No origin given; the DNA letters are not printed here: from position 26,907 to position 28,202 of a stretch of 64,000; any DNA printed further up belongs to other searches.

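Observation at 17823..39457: Candidate undescribed acyl-CoA-based small-molecule pathway: SARP-type regulator, DrrAB-like exporter, a 16-gene operon and a dedicated Liv-family importer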

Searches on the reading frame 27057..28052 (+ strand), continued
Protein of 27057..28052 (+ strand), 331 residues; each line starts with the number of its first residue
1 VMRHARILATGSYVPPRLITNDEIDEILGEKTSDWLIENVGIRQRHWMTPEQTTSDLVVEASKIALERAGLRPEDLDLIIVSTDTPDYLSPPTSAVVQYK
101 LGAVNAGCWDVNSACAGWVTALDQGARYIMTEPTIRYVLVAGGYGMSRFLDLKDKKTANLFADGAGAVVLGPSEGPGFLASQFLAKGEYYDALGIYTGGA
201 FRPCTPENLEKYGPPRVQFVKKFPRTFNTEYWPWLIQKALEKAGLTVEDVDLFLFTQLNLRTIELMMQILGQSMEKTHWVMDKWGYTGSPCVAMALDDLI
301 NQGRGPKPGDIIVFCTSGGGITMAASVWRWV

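Call 17: find_related_loci(query=A1, collection=genome_contigs, flank=10000)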
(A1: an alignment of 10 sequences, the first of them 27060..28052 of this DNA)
Query A1 (330 aa) in genome_contigs; peptide patterns used: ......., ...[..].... (x = any residue, [..] = any of these).
237 stretches matched a pattern; 216 encode a relative of the query (tblastn E <= 1e-3); the best 80 are kept; 80 distinct loci.
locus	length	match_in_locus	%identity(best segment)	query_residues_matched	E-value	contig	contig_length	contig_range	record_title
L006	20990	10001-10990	94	1-330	0e+0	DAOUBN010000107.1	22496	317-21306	MAG TPA_asm: Anaerolineae bacterium isolate H70_729 k91_901885, whole genome shotgun sequence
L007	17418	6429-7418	93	1-330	0e+0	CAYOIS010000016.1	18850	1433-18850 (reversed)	MAG TPA_asm: uncultured Anaerolineae bacterium isolate SRP104967_co1_107 genome assembly, contig: NODE_975_length_18850_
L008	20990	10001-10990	88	1-330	0e+0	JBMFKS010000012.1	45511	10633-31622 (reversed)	MAG: Anaerolineae bacterium isolate KM4336-29 NODE_12_length_45511_cov_7.015583, whole genome shotgun sequence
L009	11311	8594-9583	88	1-330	0e+0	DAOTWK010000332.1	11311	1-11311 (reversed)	MAG TPA_asm: Anaerolineae bacterium isolate H12_134 k73_2300087, whole genome shotgun sequence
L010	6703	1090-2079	88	1-330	0e+0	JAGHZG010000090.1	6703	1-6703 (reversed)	MAG: Chloroflexota bacterium isolate 626A.7 NODE_1564_length_6703_cov_5.615674, whole genome shotgun sequence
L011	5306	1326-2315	88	1-330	0e+0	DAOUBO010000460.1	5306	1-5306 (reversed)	MAG TPA_asm: Anaerolineae bacterium isolate H70_732 k91_89693, whole genome shotgun sequence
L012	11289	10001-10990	87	1-330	0e+0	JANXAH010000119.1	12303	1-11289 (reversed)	MAG: Anaerolineae bacterium isolate SKYB113 k141_183212, whole genome shotgun sequence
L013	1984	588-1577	87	1-330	0e+0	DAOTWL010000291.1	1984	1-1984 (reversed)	MAG TPA_asm: Anaerolineae bacterium isolate H13_138 k109_695126, whole genome shotgun sequence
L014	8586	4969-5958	87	1-330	0e+0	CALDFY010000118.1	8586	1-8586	MAG: uncultured Anaerolineae bacterium isolate S1_Bin_Bin_9_sub_1 genome assembly, contig: c_000002987743, whole genome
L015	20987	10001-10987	85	2-330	0e+0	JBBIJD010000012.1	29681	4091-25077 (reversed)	MAG: Candidatus Fraserbacteria bacterium isolate ESF170215_bin_154 NODE_362_length_29681_cov_13.053062, whole genome sho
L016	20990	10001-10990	86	1-330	0e+0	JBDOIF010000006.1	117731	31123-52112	MAG: Anaerolineae bacterium isolate TC202112_Ori_Bins009 k147_440512, whole genome shotgun sequence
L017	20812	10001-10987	86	1-329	0e+0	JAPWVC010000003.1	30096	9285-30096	MAG: Candidatus Acetothermia bacterium isolate RSWS19 scaffold_158_c1, whole genome shotgun sequence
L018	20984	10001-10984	85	2-329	0e+0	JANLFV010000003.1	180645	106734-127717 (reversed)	MAG: Candidatus Acetothermia bacterium isolate A05DMB20 NODE_3_length_180645_cov_10.567396, whole genome shotgun sequenc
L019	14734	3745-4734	83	1-330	0e+0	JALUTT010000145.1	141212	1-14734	MAG: Anaerolineae bacterium isolate 128-326_maxbin2_scaf2bin.035 128-326_scaffold_6_c2, whole genome shotgun sequence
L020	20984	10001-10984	83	2-329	0e+0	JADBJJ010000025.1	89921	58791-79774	MAG: Chloroflexota bacterium isolate Tumba.bins.32 NODE_390_length_89921_cov_156.567, whole genome shotgun sequence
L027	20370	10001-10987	76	1-329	2e-177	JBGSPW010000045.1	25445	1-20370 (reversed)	MAG: Thermoflexales bacterium isolate JTS-AC314 k141_2634825, whole genome shotgun sequence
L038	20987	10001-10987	74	2-330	2e-174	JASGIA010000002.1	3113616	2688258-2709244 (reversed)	MAG: Anaerolineales bacterium isolate 5N243 JMF-2111-06-0005.ont.bin.243_1, whole genome shotgun sequence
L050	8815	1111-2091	75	3-329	4e-174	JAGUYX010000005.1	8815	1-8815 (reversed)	MAG: Anaerolineales bacterium isolate DeMMO6_27 c_000000078302, whole genome shotgun sequence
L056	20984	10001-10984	74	2-329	9e-174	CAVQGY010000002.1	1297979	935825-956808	MAG: uncultured Chloroflexia bacterium isolate MFD09964.bin.1.182 genome assembly, contig: contig_13089, whole genome sh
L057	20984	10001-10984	74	2-329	1e-173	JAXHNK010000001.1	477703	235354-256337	MAG: Anaerolineales bacterium isolate Salar_de_Ascotan_soil_MAG_ASO84 contig_2087_polypolish, whole genome shotgun seque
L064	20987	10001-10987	73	1-329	1e-172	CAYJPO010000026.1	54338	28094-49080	MAG TPA_asm: uncultured Anaerolinea sp. isolate ERP124720_co1_191 genome assembly, contig: NODE_839_length_54338_cov_31.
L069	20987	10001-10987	73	1-329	6e-172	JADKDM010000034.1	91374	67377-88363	MAG: Candidatus Villigracilis propinquus isolate OdNW_BATAC.378 tig00219990-10-910180, whole genome shotgun sequence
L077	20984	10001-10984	75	2-329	8e-171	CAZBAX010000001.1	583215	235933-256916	MAG TPA_asm: uncultured Anaerolinea sp. isolate SRP287051_co2_135 genome assembly, contig: NODE_5_length_583215_cov_23.7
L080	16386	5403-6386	74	2-329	1e-170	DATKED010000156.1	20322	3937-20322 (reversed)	MAG TPA_asm: Anaerolineales bacterium isolate SMAG_U14490 k141_3775879, whole genome shotgun sequence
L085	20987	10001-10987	73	1-329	1e-170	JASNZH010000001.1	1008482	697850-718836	MAG: Anaerolineales bacterium isolate CHLO-4 HKU-EGSB-CHLO-4_1, whole genome shotgun sequence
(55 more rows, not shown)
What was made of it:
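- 27057..28052 (+): KAS III (FabH)-fold enzyme with a Cys/Thr/Tyr active site. This is the signature gene of the system. 72-94% identical in the 80 best loci kept of 216 species genomes (call 17).
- At least 216 species genomes carry a relative (call 17).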

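Call 45: search_protein_representatives(protein=window:27060-28052:+)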
Query: 330 residues. Proteins with E-value up to 0.001 (for the whole library): 15741; up to 1e-10: 7472; up to 1e-30: 919. The best 150 are listed.
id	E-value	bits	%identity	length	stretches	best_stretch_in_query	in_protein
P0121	1.3e-169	580.3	73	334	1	2-329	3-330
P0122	1.9e-98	346.3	59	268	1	2-266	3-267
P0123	6.4e-87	308.4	46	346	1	2-329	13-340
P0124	7.0e-87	308.3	48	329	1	1-328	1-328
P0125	5.3e-85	302.1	48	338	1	2-330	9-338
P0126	6.2e-85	301.9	46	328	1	1-330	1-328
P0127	1.1e-84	301.0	46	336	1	1-324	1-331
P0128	1.9e-83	297.0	47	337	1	2-329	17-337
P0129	2.1e-80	287.0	44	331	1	4-329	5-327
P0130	9.6e-79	281.5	74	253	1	2-171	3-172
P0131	7.8e-76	271.9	45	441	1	1-328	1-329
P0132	5.9e-75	269.0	69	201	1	2-179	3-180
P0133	2.7e-73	263.6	42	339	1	2-329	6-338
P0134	1.2e-72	261.4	43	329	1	2-329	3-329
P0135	1.6e-71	257.7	43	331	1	2-328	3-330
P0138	6.0e-67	242.7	41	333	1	2-329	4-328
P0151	2.0e-56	208.1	39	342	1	2-325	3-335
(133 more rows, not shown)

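Call 47: list_cluster_members(proteins=[P0123, P0124, P0125, P0126, P0127, P0128, P0129, P0134, P0138, P0151])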
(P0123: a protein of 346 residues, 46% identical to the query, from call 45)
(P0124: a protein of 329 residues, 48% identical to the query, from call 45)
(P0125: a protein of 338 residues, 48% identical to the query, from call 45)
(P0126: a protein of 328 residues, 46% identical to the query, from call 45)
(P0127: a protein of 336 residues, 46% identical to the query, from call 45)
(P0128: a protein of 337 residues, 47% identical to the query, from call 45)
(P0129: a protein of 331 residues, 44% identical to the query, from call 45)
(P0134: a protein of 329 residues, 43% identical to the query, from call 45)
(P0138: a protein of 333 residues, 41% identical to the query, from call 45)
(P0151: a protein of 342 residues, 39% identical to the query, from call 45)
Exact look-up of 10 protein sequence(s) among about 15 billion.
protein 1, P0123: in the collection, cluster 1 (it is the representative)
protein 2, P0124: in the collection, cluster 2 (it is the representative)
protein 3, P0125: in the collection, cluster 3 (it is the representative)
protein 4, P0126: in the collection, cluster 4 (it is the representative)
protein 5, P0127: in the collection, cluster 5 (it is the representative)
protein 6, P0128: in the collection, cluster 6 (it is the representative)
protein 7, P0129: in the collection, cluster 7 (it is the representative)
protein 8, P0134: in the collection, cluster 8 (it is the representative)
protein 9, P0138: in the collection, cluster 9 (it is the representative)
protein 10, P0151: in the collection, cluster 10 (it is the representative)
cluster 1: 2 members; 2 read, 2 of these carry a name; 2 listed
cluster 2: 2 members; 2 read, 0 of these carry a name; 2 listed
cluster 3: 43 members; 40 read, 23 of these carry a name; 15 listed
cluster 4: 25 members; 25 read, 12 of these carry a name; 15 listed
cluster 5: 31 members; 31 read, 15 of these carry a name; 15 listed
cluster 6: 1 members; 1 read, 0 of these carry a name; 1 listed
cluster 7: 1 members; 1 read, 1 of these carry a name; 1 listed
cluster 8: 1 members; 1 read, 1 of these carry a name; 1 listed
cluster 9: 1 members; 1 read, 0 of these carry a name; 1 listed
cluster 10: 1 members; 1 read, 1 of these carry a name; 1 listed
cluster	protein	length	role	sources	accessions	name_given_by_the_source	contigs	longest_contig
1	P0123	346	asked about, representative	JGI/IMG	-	3-oxoacyl-[acyl-carrier-protein] synthase III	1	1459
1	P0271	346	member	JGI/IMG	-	3-oxoacyl-[acyl-carrier-protein] synthase III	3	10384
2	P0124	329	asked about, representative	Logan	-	-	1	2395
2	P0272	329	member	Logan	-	-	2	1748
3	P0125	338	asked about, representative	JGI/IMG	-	3-oxoacyl-[acyl-carrier-protein] synthase-3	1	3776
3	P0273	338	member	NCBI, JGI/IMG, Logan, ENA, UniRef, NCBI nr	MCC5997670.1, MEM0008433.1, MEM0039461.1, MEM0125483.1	3-oxoacyl-ACP synthase III family protein [Thermofilum sp.] | 3-oxoacyl-[acyl-carrier-protein] synthase-3 | 3-oxoacyl-ACP synthase III family protein n=1 Tax=Thermofilum sp. TaxID=1961369 ...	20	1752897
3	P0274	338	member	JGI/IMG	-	3-oxoacyl-[acyl-carrier-protein] synthase-3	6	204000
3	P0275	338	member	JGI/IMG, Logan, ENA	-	3-oxoacyl-[acyl-carrier-protein] synthase-3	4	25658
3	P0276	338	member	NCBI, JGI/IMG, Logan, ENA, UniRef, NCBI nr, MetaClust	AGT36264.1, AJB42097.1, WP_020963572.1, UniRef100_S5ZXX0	hypothetical protein N186_09645 [Thermofilum adornatum] | Ketoacyl-ACP synthase III n=2 Tax=Thermofilum adornatum TaxID=1365176 RepID=S5ZXX0_9CREN | ketoacyl-ACP synthase III [Thermofilum adornatum]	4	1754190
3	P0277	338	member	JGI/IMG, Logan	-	3-oxoacyl-[acyl-carrier-protein] synthase-3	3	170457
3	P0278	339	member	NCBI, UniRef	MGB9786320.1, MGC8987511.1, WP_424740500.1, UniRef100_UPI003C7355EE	MAG: 3-oxoacyl-ACP synthase III family protein [Infirmifilum uzonense] | 3-oxoacyl-ACP synthase III family protein n=1 Tax=Infirmifilum uzonense TaxID=1550241 ...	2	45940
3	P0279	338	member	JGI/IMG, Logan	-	3-oxoacyl-[acyl-carrier-protein] synthase-3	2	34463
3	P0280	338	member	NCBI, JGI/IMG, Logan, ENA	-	3-oxoacyl-[acyl-carrier-protein] synthase-3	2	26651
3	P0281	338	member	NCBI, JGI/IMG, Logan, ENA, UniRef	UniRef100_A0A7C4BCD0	Ketoacyl-ACP synthase III n=1 Tax=Thermofilum pendens TaxID=2269 RepID=A0A7C4BCD0_THEPE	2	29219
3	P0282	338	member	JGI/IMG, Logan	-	3-oxoacyl-[acyl-carrier-protein] synthase-3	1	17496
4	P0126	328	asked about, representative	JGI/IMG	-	3-oxoacyl-[acyl-carrier-protein] synthase-3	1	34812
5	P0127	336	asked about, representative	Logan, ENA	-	-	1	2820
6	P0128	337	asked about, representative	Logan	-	-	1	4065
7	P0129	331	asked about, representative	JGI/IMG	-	3-oxoacyl-[acyl-carrier-protein] synthase III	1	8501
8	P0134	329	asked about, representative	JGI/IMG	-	3-oxoacyl-[acyl-carrier-protein] synthase-3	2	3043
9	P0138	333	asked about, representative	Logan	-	-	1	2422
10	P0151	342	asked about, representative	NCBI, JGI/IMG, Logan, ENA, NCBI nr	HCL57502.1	MAG TPA: hypothetical protein DHW82_10905 [Spirochaetia bacterium] | hypothetical protein [Spirochaetia bacterium]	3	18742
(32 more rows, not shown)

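Call 48: find_homologous_proteins(query=P0276, max_evalue=1e-40)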
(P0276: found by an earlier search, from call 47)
Query P0276 (338 aa): 260 proteins with E <= 1e-40 among 3384 candidates; the best 120 are listed.
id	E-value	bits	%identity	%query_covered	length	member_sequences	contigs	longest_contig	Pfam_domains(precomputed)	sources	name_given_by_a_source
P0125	2.7e-206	702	89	100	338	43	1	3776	PF08545.17,PF00108.30,PF08541.17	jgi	jgi:3-oxoacyl-[acyl-carrier-protein] synthase-3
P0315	3.4e-198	676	85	99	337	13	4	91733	PF08545.17,PF00108.30,PF08541.17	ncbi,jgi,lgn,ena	ncbi:MAG: ketoacyl-ACP synthase III [Thermofilaceae archaeon]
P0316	9.1e-176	602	79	99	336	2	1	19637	PF08545.17,PF08541.17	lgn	-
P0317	4.4e-170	583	75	99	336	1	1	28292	PF08545.17,PF08541.17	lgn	-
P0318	6.4e-170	583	76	98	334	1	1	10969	PF08545.17,PF00108.30,PF08541.17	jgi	-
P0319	2.7e-169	580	74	100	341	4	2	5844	PF08545.17,PF08541.17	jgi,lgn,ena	-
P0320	1.2e-161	555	72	100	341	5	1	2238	PF08545.17,PF08541.17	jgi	-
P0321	2.2e-161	555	72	100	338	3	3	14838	PF08545.17,PF08541.17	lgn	-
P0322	2.9e-151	521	67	98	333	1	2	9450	PF08545.17,PF08541.17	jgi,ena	-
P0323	3.8e-151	521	67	100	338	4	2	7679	PF08545.17,PF00108.30,PF08541.17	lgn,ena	-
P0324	5.9e-145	501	65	99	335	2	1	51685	PF08545.17,PF08541.17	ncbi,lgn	ncbi:MAG: 3-oxoacyl-ACP synthase III family protein [Candidatus Njordarchaeia archaeon]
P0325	2.5e-143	495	63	98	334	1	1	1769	PF08545.17,PF08541.17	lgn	-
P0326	3.0e-140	485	62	99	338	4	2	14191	PF08545.17,PF08541.17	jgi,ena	-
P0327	2.4e-107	377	54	97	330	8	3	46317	PF08545.17,PF08541.17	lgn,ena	-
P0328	2.6e-107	377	53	98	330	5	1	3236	PF08545.17,PF08541.17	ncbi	-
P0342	4.5e-91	323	47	98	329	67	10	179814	PF08545.17,PF00108.30,PF08541.17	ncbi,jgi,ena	-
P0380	2.4e-76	275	42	98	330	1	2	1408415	PF08545.17,PF00108.30,PF08541.17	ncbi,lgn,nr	ncbi:MAG: ketoacyl-ACP synthase III [Sulfolobales archaeon]|nr:ketoacyl-ACP synthase III [Sulfolobal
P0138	2.1e-75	272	42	97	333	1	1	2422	PF08545.17,PF00108.30,PF08541.17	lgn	-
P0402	3.8e-72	261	43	98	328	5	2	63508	PF08545.17,PF08541.17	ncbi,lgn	ncbi:MAG: 3-oxoacyl-ACP synthase III family protein [Caldisericia bacterium]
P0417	2.0e-68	249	42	97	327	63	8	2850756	PF08545.17,PF00108.30,PF08541.17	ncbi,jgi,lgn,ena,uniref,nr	ncbi:ketoacyl-ACP synthase III [Fervidobacterium riparium]|uniref:3-oxoacyl-ACP synthase III family 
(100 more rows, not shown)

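Call 49: find_encoding_contigs(protein=P0315, flank=8000, max_places=1)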
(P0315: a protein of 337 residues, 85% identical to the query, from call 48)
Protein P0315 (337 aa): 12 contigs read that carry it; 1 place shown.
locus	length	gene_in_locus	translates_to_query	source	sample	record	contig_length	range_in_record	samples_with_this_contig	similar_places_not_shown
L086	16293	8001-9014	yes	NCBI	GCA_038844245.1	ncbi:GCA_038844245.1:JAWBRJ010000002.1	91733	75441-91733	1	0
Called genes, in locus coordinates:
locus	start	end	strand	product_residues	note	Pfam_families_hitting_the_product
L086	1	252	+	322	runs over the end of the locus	PF00106:adh_short, PF01370:Epimerase (faint), PF08659:KR, PF13561:adh_short_C2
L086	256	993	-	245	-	PF24279:HVO_2525_N, PF04967:HTH_10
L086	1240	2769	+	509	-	PF00501:AMP-binding, PF13193:AMP-binding_C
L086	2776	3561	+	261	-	PF00561:Abhydrolase_1, PF12146:Hydrolase_4, PF12697:Abhydrolase_6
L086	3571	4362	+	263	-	PF00561:Abhydrolase_1, PF12146:Hydrolase_4, PF12697:Abhydrolase_6, PF00326:Peptidase_S9 (faint), PF00561:Abhydrolase_1 (weak)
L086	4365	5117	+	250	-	PF13476:AAA_23 (weak), PF00005:ABC_tran, PF13304:AAA_21 (faint), PF12399:BCA_ABC_TP_C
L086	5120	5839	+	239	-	PF00005:ABC_tran, PF13304:AAA_21 (faint)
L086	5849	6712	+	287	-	PF02653:BPD_transp_2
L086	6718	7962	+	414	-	PF02653:BPD_transp_2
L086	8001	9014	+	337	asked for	PF00108:Thiolase_N (faint), PF08545:ACP_syn_III, PF08541:ACP_syn_III_C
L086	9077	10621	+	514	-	PF13458:Peripla_BP_6, PF13433:Peripla_BP_5, PF01094:ANF_receptor (faint)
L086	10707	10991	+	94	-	-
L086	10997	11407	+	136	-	-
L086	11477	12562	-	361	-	PF04055:Radical_SAM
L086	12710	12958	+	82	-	PF26688:RHH_12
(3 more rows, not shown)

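Call 50: find_encoding_contigs(protein=P0417, flank=8000, max_places=1)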
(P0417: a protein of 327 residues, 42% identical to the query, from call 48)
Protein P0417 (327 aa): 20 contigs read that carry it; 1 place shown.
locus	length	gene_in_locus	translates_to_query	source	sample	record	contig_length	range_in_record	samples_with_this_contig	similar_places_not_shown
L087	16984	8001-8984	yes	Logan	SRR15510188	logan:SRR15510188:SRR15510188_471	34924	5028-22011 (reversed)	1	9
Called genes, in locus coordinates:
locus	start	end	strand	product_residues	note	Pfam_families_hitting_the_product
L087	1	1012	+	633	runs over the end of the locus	PF13360:PQQ_2 (faint), PF13570:Beta-prop_ACSF4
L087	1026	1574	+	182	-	PF00293:NUDIX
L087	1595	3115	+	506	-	PF13541:ChlI, PF01078:Mg_chelatase, PF00158:Sigma54_activat (weak), PF00493:MCM, PF07728:AAA_5, PF13335:Mg_chelatase_C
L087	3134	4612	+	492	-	PF02074:Peptidase_M32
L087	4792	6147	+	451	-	PF01266:DAO (faint), PF03486:HI0933_like (faint), PF07992:Pyr_redox_2, PF13434:Lys_Orn_oxgnase (weak), PF13738:Pyr_redox_3, PF00070:Pyr_redox, PF03721:UDPG_MGDP_dh_N (faint), PF02852:Pyr_redox_dim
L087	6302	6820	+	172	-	PF14512:TM1586_NiRdase (weak), PF00881:Nitroreductase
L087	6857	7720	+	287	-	PF14505:DUF4438, PF20999:DUF4438_C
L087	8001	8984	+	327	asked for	PF00108:Thiolase_N (weak), PF08545:ACP_syn_III, PF08541:ACP_syn_III_C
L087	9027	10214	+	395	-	PF00440:TetR_N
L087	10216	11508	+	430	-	PF02550:AcetylCoA_hydro, PF13336:AcetylCoA_hyd_C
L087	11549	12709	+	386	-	PF13433:Peripla_BP_5, PF13458:Peripla_BP_6, PF01094:ANF_receptor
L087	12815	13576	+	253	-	PF00005:ABC_tran, PF13304:AAA_21 (weak), PF12399:BCA_ABC_TP_C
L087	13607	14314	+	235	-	PF00005:ABC_tran, PF02463:SMC_N (faint), PF13304:AAA_21 (faint)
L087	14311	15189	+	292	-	PF02653:BPD_transp_2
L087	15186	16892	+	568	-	PF02653:BPD_transp_2, PF00561:Abhydrolase_1, PF12146:Hydrolase_4, PF12695:Abhydrolase_5 (faint), PF12697:Abhydrolase_6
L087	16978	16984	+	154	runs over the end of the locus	-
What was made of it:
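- The minimal Fervidobacterium set is an importer, a hydrolase, a CoA-transferase and the FabH-like gene, with no SDR or thiolase in the stretch seen (call 50).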

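Call 51: find_encoding_contigs(protein=P0380, flank=8000, max_places=1)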
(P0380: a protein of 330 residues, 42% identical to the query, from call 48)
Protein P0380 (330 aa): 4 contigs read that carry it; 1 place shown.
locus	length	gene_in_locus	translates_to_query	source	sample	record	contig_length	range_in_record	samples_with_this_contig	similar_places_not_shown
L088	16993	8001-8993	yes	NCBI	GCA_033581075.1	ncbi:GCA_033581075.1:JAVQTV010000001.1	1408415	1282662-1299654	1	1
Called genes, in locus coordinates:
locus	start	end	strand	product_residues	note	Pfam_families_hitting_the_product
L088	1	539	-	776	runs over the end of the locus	PF01315:Ald_Xan_dh_C, PF02738:MoCoBD_1, PF20256:MoCoBD_2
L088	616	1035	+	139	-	PF00582:Usp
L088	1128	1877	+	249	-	-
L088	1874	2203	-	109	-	PF01247:Ribosomal_L35Ae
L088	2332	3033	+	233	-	PF02230:Abhydrolase_2 (faint), PF00561:Abhydrolase_1 (faint), PF07859:Abhydrolase_3, PF01738:DLH (weak), PF02129:Peptidase_S15 (faint), PF00326:Peptidase_S9, PF20434:BD-FAE, PF08840:BAAT_C, +2 more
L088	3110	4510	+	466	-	PF13458:Peripla_BP_6, PF01094:ANF_receptor, PF13433:Peripla_BP_5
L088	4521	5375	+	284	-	PF02653:BPD_transp_2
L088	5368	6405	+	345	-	PF02653:BPD_transp_2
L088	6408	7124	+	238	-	PF00005:ABC_tran, PF13304:AAA_21 (faint)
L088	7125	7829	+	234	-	PF02463:SMC_N (faint), PF00005:ABC_tran, PF13304:AAA_21 (weak)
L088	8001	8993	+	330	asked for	PF00108:Thiolase_N (faint), PF08545:ACP_syn_III, PF08541:ACP_syn_III_C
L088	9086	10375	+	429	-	PF02515:CoA_transf_3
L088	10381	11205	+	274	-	PF00561:Abhydrolase_1, PF12146:Hydrolase_4, PF12697:Abhydrolase_6, PF03096:Ndr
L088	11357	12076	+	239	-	PF24279:HVO_2525_N, PF04967:HTH_10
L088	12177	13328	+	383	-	PF00108:Thiolase_N, PF08545:ACP_syn_III (weak), PF22691:Thiolase_C_1, PF02803:Thiolase_C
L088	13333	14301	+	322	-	PF00106:adh_short, PF01370:Epimerase (weak), PF08659:KR, PF13561:adh_short_C2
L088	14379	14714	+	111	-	-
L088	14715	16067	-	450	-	-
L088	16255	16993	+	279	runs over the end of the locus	-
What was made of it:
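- On FabH / KAS III condensing enzymes: Subfamily members are encoded in Thermofilum, Sulfolobales and other archaea, within importer operons (calls 47-51).
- The family is present in hyperthermophilic archaea, where plant phenolics are unlikely (calls 47-51).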

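Call 53: find_encoding_contigs(protein=P0342, flank=8000, max_places=1)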
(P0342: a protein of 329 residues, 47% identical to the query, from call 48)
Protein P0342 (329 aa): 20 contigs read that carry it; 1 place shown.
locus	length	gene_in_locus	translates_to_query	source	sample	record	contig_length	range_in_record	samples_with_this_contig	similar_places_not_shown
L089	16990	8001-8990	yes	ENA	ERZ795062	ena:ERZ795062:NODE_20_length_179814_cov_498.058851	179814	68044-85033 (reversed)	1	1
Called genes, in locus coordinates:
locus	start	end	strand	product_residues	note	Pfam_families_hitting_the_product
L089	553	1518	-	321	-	PF02779:Transket_pyr, PF02780:Transketolase_C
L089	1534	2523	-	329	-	PF00676:E1_dh, PF00456:Transketolase_N, PF02775:TPP_enzyme_C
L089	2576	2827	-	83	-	PF00364:Biotin_lipoyl, PF25919:BSH_CusB, PF26018:BSH_RND_rel (faint)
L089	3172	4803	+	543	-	PF00171:Aldedh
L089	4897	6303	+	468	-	PF00083:Sugar_tr, PF07690:MFS_1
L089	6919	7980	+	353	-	PF00561:Abhydrolase_1, PF12146:Hydrolase_4, PF12697:Abhydrolase_6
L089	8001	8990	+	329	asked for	PF00108:Thiolase_N (faint), PF08545:ACP_syn_III, PF08541:ACP_syn_III_C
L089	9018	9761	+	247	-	PF00106:adh_short, PF08659:KR, PF01370:Epimerase (weak), PF03435:Sacchrp_dh_NADP (faint), PF13561:adh_short_C2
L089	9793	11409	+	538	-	PF07833:Cu_amine_oxidN1, PF13433:Peripla_BP_5, PF13458:Peripla_BP_6, PF01094:ANF_receptor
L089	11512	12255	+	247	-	PF02463:SMC_N (weak), PF00005:ABC_tran, PF13304:AAA_21 (faint), PF12399:BCA_ABC_TP_C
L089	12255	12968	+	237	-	PF00005:ABC_tran, PF13304:AAA_21 (faint)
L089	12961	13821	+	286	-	PF02653:BPD_transp_2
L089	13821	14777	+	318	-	PF02653:BPD_transp_2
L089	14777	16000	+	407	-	PF00440:TetR_N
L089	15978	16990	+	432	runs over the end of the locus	PF02550:AcetylCoA_hydro, PF13336:AcetylCoA_hyd_C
